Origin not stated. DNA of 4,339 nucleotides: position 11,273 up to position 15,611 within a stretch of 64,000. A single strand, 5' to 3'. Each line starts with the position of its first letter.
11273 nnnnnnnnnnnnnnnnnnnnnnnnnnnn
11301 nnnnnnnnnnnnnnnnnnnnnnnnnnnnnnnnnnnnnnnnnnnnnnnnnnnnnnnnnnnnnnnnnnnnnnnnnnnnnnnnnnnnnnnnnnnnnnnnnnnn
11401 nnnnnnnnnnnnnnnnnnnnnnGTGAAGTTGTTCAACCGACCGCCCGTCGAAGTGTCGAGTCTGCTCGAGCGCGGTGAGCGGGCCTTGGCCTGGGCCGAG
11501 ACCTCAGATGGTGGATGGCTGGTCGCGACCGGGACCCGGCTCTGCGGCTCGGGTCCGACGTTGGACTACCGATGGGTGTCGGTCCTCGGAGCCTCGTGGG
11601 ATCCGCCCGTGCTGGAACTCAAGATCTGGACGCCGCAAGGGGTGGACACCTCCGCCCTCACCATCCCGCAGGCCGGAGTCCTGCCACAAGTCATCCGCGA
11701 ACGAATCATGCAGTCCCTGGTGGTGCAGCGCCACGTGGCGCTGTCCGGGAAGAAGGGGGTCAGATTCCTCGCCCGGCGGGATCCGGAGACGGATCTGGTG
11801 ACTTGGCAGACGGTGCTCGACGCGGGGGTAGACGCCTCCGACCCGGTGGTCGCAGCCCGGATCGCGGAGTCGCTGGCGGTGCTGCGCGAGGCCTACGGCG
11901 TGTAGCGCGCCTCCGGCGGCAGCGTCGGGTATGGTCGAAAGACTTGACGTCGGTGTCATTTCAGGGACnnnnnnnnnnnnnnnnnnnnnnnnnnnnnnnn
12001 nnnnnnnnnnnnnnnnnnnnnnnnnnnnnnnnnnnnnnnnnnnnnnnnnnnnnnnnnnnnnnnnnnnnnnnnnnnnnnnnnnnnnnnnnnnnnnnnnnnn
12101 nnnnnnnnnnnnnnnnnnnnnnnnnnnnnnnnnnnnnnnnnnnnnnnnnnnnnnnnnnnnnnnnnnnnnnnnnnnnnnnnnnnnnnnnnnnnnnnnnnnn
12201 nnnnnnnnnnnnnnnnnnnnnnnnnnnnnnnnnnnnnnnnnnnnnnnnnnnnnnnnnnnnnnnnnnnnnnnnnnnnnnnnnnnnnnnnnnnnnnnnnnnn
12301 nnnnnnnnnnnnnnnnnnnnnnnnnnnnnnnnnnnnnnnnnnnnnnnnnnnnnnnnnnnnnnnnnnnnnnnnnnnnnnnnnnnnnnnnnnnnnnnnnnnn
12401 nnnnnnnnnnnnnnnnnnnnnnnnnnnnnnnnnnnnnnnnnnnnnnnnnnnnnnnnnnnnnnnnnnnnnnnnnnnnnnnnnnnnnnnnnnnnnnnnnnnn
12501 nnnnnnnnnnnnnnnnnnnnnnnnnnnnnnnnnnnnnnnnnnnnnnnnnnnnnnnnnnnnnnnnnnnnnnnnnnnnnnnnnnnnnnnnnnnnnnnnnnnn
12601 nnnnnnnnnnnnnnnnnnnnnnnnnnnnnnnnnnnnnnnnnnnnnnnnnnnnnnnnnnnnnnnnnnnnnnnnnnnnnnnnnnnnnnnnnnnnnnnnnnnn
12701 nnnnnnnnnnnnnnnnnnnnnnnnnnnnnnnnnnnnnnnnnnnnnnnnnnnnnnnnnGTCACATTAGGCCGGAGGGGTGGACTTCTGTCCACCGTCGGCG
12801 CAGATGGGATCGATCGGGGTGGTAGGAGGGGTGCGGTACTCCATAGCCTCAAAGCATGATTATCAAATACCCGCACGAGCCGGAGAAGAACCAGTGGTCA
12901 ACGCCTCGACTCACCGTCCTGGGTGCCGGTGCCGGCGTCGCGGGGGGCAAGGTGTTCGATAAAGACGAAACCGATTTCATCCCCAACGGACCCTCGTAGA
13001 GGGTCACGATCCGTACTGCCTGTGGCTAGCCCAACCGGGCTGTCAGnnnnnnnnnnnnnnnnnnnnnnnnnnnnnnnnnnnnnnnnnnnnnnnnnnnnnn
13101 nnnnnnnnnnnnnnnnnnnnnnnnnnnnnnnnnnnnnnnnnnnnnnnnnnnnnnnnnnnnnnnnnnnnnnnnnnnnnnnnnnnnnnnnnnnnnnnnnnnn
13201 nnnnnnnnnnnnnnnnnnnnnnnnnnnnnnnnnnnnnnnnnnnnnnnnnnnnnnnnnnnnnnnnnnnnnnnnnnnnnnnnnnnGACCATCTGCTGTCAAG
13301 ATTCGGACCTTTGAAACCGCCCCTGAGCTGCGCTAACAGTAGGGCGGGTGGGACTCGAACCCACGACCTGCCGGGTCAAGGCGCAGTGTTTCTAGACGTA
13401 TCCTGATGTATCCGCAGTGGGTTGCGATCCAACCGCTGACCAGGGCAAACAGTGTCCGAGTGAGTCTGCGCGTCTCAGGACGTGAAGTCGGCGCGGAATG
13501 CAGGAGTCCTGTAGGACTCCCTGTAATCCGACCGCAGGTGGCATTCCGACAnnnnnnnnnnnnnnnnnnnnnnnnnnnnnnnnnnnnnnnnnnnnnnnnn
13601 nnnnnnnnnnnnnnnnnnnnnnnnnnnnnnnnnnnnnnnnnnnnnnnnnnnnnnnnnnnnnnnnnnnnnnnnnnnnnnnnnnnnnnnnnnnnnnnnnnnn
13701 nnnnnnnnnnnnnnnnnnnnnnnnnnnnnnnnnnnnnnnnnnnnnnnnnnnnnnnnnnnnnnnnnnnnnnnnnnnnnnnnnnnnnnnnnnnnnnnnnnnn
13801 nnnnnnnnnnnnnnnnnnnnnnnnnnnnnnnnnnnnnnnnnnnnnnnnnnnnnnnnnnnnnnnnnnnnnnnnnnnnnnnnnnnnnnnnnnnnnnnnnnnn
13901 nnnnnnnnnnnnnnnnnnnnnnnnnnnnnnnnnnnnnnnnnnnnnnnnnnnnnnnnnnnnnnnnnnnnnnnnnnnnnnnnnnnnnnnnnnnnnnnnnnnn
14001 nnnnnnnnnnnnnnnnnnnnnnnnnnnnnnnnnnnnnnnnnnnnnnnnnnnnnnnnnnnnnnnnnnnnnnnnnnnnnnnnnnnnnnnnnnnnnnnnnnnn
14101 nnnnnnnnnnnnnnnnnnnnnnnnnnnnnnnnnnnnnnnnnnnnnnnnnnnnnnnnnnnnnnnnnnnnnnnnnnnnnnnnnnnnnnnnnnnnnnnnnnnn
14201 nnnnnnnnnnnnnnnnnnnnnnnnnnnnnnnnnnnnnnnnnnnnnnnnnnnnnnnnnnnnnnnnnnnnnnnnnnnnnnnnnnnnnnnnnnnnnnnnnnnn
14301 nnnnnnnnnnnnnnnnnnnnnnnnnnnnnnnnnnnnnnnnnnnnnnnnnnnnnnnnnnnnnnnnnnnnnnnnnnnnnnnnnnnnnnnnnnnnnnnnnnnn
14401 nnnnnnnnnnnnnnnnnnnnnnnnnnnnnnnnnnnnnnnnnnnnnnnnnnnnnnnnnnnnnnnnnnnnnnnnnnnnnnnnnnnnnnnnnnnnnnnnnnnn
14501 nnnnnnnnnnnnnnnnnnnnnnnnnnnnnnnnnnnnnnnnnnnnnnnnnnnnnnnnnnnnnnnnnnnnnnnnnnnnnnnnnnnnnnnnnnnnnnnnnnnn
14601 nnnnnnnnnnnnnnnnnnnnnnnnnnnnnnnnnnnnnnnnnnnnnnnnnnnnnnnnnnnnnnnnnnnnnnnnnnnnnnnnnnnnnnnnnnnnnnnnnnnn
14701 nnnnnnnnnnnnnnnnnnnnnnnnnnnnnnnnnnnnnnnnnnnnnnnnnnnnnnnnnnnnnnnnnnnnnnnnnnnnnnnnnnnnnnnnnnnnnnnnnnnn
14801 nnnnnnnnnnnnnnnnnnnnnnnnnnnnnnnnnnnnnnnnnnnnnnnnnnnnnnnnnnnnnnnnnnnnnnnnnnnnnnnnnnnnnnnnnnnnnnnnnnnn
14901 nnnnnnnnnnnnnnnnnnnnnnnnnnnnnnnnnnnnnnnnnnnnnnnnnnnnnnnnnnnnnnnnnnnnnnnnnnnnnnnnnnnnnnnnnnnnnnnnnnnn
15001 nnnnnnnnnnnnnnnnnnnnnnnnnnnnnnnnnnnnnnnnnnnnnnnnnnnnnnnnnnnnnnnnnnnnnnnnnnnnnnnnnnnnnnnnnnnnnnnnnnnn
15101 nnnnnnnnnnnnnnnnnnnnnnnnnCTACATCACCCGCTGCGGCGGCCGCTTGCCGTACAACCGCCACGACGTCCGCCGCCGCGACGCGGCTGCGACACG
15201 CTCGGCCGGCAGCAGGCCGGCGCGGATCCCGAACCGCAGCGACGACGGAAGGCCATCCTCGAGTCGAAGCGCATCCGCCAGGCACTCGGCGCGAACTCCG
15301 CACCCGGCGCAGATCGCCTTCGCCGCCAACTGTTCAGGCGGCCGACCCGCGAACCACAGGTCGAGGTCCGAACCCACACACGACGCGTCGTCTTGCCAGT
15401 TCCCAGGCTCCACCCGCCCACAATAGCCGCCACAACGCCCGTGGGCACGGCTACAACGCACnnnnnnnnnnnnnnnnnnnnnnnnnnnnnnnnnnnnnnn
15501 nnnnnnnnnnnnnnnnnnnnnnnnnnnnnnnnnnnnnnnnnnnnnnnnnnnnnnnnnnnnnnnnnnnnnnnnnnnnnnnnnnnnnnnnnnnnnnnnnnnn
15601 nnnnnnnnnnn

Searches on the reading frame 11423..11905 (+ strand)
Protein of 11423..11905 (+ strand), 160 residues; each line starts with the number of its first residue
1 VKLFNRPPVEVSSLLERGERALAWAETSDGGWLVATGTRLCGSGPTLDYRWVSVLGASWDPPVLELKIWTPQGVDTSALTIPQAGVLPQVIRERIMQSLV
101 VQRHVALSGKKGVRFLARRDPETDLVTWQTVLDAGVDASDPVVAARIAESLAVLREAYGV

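Call 64: find_encoding_contigs(protein=window:11423-11905:+, flank=2000, max_places=3)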
Protein window:11423-11905:+ (160 aa): 13 contigs read that carry it; 3 places shown.
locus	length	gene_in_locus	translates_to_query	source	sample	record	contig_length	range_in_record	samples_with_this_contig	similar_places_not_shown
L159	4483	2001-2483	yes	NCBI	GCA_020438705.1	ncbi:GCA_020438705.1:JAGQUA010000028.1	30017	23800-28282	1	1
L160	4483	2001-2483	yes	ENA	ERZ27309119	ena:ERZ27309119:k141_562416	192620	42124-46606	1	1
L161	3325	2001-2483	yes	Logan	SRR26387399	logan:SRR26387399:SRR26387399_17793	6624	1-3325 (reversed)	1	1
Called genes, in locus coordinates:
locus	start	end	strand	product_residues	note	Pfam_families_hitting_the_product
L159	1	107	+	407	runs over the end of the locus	PF01966:HD, PF13286:HD_assoc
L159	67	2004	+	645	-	PF01807:Zn_ribbon_DnaG, PF08275:DNAG_N, PF01751:Toprim, PF13155:Toprim_2, PF13662:Toprim_4, PF10410:DnaB_bind, PF08278:DnaG_DnaB_bind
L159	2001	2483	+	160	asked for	-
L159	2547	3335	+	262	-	PF12697:Abhydrolase_6 (weak), PF00561:Abhydrolase_1, PF12146:Hydrolase_4 (weak)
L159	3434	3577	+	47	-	-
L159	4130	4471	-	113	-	-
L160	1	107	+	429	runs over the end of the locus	PF01966:HD, PF13286:HD_assoc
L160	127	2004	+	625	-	PF01807:Zn_ribbon_DnaG, PF08275:DNAG_N, PF01751:Toprim, PF13155:Toprim_2, PF13662:Toprim_4, PF10410:DnaB_bind, PF08278:DnaG_DnaB_bind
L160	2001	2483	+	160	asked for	-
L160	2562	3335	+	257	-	PF12697:Abhydrolase_6 (weak), PF00561:Abhydrolase_1, PF12146:Hydrolase_4 (weak)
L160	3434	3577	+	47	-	-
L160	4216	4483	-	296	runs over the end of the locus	-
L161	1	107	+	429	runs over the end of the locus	PF01966:HD, PF13286:HD_assoc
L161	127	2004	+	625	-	PF01807:Zn_ribbon_DnaG, PF08275:DNAG_N, PF01751:Toprim, PF13155:Toprim_2, PF13662:Toprim_4, PF10410:DnaB_bind, PF08278:DnaG_DnaB_bind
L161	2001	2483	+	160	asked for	-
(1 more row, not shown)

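Call 66: list_cluster_members(proteins=[window:11423-11905:+, window:9489-11426:+])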
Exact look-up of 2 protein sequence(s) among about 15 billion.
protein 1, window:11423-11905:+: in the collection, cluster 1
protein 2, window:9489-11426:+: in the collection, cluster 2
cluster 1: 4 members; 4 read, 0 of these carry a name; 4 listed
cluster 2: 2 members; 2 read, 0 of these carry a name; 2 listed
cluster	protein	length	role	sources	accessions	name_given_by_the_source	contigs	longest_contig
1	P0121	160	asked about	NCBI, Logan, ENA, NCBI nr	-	-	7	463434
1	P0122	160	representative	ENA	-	-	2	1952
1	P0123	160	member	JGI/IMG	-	-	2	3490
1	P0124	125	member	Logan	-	-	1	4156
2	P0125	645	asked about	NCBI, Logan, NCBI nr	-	-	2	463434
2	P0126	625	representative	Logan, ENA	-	-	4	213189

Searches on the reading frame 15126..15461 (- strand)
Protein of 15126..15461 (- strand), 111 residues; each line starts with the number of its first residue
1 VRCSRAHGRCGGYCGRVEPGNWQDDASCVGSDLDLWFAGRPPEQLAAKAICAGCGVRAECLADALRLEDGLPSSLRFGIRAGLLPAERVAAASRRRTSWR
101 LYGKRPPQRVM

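Call 37: search_protein_families(library=phrogs, proteins=[window:15126-15461:-], max_evalue=0.001)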
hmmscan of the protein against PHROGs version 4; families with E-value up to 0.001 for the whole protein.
window:15126-15461:- (111 aa): 8 families
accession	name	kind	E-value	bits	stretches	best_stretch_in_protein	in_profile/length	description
phrog_472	-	transcription regulation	4.7e-14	53.1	1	20-96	38-112/523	WhiB transcriptional factor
phrog_1333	-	unknown function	5.6e-14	53.6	1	17-95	15-89/166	-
phrog_12112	-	transcription regulation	1.9e-09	38.9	1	21-70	6-53/130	transcriptional regulator WhiB-like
phrog_10071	-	transcription regulation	7.8e-08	33.1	1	21-103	12-89/196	transcriptional regulator WhiB-like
phrog_8273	-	unknown function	1.2e-07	32.8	1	17-95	105-177/216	-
phrog_14459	-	transcription regulation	1.9e-07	32.6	1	21-96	15-84/137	transcriptional regulator WhiB-like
phrog_14304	-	transcription regulation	4.6e-07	30.9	1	21-101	43-133/187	transcriptional regulator WhiB-like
phrog_1821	-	transcription regulation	0.00016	22.6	1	20-66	14-62/89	transcriptional regulator WhiB-like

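Call 72: search_protein_families(library=pfam, proteins=[window:15126-15461:-], max_evalue=0.05)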
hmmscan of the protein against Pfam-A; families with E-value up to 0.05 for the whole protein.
window:15126-15461:- (111 aa): 1 family
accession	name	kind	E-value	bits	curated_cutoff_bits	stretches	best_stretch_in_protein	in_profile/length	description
PF02467.21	Whib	-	2.2e-12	47.8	23.6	1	22-89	1-63/65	Transcription factor WhiB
